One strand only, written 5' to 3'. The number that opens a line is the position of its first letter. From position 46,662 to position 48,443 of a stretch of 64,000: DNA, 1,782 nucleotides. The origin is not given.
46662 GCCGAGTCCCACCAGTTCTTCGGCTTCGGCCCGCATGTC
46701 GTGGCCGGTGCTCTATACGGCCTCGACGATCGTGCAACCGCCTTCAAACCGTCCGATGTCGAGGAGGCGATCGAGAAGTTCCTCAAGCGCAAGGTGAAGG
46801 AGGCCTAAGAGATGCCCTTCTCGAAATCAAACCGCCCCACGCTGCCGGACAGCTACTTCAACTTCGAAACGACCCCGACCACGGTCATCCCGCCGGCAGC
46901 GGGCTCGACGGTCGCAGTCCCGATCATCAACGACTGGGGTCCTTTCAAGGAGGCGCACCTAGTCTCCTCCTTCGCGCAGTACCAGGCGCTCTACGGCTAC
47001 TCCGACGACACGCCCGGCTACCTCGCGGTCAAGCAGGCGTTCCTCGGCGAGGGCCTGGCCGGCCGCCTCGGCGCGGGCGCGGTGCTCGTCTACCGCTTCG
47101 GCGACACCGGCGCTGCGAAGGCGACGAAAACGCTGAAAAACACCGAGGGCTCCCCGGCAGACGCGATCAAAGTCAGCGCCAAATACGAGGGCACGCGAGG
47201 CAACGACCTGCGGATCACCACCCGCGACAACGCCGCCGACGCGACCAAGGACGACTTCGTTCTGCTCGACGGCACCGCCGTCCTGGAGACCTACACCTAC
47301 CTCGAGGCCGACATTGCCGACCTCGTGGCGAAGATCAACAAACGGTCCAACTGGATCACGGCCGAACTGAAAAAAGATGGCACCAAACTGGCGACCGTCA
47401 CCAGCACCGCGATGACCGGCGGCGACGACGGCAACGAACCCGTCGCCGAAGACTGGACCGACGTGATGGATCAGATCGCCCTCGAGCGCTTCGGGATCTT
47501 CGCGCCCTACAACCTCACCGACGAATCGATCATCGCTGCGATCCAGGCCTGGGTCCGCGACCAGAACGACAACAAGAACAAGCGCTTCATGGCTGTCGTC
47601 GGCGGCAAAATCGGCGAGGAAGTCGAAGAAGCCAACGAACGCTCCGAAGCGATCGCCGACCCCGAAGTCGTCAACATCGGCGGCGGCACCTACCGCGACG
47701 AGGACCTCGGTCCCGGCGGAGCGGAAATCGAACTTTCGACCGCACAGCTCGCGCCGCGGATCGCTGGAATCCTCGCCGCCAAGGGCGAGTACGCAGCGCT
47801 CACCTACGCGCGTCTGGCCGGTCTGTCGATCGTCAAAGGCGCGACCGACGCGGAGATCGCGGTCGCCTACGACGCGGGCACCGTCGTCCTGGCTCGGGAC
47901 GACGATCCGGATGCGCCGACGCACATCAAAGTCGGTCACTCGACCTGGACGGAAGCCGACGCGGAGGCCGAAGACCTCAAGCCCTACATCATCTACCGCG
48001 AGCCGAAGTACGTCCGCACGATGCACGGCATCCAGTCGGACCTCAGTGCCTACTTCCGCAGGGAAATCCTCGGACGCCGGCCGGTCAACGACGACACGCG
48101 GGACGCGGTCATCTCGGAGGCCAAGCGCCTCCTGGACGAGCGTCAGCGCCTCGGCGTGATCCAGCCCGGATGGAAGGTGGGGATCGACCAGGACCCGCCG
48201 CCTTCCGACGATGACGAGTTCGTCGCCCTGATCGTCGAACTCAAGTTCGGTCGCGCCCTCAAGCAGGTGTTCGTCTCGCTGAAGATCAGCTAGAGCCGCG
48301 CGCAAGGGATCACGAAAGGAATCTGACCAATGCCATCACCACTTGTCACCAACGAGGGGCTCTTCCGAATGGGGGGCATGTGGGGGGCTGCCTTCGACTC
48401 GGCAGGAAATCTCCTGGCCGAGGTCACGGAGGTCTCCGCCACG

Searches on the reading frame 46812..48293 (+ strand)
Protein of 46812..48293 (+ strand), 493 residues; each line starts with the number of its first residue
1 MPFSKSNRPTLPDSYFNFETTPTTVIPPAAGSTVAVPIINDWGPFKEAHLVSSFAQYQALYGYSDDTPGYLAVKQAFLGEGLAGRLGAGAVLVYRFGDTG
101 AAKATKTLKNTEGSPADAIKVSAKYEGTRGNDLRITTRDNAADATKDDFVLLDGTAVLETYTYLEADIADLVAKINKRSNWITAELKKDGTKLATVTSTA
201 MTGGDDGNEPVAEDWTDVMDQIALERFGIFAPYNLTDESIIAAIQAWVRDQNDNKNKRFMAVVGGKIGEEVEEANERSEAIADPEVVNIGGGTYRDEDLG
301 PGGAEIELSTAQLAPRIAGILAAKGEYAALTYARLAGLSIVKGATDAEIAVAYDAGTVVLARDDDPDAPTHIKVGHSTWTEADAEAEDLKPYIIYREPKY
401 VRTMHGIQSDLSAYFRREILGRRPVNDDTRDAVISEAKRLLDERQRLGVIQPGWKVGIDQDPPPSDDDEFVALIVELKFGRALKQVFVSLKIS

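Call 26: search_protein_families(library=pfam, proteins=[window:46812-48293:+], max_evalue=0.01)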
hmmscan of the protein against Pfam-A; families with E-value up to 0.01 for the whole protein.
window:46812-48293:+ (493 aa): 3 families
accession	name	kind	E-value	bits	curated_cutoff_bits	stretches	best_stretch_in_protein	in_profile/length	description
PF17481.7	Phage_sheath_domII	-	1.1e-10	42.3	31.4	1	101-205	3-97/98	Phage tail sheath protein beta-sandwich domain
PF04984.19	Phage_sheath_1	-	1.9e-08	34.8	31.4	1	212-364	5-156/168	Phage tail sheath protein subtilisin-like domain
PF17482.7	Phage_sheath_1C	-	8.9e-08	32.6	26.9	1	395-461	6-71/104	Phage tail sheath C-terminal domain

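Call 36: search_dna_similar(query=window:46812-48293:+, collection=phages, mode=protein, max_rows=15)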
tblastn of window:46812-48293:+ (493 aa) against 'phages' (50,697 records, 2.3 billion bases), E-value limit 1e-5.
Records with a match: 14; places in all: 14; records where one place covers at least 80% of the query: 13.
Best place of each record, by identity: <60% 14.
By first word of the organism name: Clostridium 6; Bacillus 4; Clostridioides 3; Bacteriophage 1.
By host as written in the record: Clostridium difficile strain CD105HE1 ribotype 076 4; Bacillus alcalophilus CGMCC 1.3604 3; Clostridioides difficile 2; Clostridium difficile 2; Clostridioides difficile CD522418 1; Bacillus pumilus strain CCTCC AB94180 1; - 1.
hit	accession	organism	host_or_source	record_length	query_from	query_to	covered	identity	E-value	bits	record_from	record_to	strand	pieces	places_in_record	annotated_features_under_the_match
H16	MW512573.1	Clostridioides phage phiCD418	Clostridioides difficile CD522418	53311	8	470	94%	24.6%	4e-16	88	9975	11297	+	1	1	tail sheath protein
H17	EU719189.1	Clostridioides phage phiCD27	Clostridioides difficile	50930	3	470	95%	24.2%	2e-14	82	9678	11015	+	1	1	hypothetical protein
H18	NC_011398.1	Clostridioides phage phiCD27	Clostridioides difficile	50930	3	470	95%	24.2%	2e-14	82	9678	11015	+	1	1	tail sheath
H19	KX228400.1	Clostridium phage CDKM15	Clostridium difficile strain CD105HE1 ...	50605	8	470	94%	24.4%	2e-15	85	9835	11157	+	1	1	tail sheath protein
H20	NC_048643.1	Clostridium phage CDKM15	Clostridium difficile strain CD105HE1 ...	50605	8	470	94%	24.4%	2e-15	85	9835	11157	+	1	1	tail sheath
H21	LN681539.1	Clostridium phage phiCD505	Clostridium difficile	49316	8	470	94%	24.4%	7e-15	84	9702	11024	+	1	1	conserved protein of unknown function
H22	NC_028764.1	Clostridium phage phiCD505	Clostridium difficile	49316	8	470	94%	24.4%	7e-15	84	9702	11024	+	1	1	tail sheath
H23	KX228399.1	Clostridium phage CDKM9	Clostridium difficile strain CD105HE1 ...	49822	8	470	94%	24.4%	7e-15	84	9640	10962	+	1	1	tail sheath protein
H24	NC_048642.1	Clostridium phage CDKM9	Clostridium difficile strain CD105HE1 ...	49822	8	470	94%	24.4%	7e-15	84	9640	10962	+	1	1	tail sheath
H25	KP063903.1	Bacillus phage BalMu-1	Bacillus alcalophilus CGMCC 1.3604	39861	3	441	89%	24.9%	6e-12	74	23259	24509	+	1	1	XkdK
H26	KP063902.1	Bacillus phage BalMu-1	Bacillus alcalophilus CGMCC 1.3604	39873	3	441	89%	24.9%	6e-12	74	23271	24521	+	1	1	XkdK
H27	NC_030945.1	Bacillus phage BalMu-1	Bacillus alcalophilus CGMCC 1.3604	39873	3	441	89%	24.9%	6e-12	74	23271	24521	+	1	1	tail sheath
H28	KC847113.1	Bacillus phage PBP180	Bacillus pumilus strain CCTCC AB94180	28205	2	428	87%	22.6%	2e-8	63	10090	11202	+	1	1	defective phage PBP180 | structural protein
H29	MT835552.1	Bacteriophage sp.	human fecal samples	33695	6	231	46%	27.7%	2e-6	57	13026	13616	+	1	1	record has no annotation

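Call 50: find_related_loci(query=window:46812-48293:+, collection=viral_contigs, flank=10000)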
Query window:46812-48293:+ (493 aa) in viral_contigs; peptide patterns used: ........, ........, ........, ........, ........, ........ (x = any residue, [..] = any of these).
6 stretches matched a pattern; 1 encode a relative of the query (tblastn E <= 1e-3); 1 distinct loci.
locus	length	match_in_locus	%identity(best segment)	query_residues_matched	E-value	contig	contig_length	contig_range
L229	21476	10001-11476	74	1-492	0e+0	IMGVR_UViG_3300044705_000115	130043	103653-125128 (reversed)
